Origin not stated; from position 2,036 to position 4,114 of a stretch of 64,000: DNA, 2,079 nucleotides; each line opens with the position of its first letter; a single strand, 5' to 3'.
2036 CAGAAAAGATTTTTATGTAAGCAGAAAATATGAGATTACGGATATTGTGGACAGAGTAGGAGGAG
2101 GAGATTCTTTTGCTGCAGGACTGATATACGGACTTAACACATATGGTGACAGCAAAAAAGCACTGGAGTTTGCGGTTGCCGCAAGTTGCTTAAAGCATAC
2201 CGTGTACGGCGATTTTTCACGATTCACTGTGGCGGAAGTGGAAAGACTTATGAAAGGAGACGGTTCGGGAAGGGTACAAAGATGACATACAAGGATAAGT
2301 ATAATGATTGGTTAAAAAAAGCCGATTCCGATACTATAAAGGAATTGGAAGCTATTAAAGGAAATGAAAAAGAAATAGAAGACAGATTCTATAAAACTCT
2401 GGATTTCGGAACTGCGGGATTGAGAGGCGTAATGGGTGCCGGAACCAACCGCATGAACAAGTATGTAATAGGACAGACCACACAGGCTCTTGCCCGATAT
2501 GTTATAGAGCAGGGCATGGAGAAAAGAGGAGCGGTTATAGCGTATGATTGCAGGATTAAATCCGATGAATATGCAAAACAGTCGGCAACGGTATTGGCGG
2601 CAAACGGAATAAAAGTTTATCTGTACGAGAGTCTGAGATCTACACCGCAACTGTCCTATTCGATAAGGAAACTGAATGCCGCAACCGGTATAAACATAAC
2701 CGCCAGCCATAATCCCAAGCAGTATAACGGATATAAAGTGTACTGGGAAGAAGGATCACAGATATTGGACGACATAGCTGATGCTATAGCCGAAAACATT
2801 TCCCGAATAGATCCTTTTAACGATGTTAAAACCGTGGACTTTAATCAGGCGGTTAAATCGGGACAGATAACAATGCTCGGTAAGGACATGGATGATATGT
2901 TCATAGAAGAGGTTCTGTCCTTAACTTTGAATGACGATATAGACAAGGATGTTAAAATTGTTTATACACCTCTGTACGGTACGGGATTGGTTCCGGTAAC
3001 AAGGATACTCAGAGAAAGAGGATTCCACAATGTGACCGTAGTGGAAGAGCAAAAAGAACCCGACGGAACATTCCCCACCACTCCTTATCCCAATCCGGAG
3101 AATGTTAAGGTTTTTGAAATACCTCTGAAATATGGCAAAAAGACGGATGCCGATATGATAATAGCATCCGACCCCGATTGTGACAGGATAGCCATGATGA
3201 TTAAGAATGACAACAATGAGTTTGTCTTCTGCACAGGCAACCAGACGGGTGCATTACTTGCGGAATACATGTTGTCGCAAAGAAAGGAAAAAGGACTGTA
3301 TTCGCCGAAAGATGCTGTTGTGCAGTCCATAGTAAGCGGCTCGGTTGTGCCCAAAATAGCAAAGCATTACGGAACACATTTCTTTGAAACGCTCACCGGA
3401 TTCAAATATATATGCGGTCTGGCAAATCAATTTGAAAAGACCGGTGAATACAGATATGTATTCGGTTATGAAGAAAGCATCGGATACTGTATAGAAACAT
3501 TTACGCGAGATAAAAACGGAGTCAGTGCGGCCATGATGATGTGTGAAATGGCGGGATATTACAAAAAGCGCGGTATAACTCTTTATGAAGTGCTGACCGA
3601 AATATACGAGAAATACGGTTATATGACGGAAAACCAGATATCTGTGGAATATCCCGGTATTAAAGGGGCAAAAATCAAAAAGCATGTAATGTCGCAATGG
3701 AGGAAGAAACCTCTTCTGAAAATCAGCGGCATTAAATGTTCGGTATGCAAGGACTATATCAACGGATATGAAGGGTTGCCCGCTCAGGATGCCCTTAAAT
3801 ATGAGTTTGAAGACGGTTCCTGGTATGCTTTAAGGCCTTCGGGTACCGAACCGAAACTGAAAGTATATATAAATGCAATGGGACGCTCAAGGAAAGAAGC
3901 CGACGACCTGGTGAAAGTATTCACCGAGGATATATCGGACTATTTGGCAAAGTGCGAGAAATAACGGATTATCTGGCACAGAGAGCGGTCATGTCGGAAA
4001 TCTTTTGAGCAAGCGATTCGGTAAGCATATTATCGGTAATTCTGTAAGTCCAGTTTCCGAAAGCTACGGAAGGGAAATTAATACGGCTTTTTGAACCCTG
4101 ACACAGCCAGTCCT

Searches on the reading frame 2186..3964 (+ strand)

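Call 56: search_protein_families(library=pfam, proteins=[window:2186-3964:+])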
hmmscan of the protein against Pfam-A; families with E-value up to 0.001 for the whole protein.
window:2186-3964:+ (592 aa): 4 families
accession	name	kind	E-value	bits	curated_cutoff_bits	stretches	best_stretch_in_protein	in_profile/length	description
PF02878.22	PGM_PMM_I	-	1.3e-40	138.7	22.5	1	73-209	3-135/138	Phosphoglucomutase/phosphomannomutase, alpha/beta/alpha domain I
PF02879.22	PGM_PMM_II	-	3.3e-21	76.2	29.3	1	239-340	3-100/103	Phosphoglucomutase/phosphomannomutase, alpha/beta/alpha domain II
PF02880.22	PGM_PMM_III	-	1.2e-20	74.2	20.7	1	351-477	2-115/115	Phosphoglucomutase/phosphomannomutase, alpha/beta/alpha domain III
PF00408.26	PGM_PMM_IV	-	1.2e-08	35.3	23.1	1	534-575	23-61/68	Phosphoglucomutase/phosphomannomutase, C-terminal domain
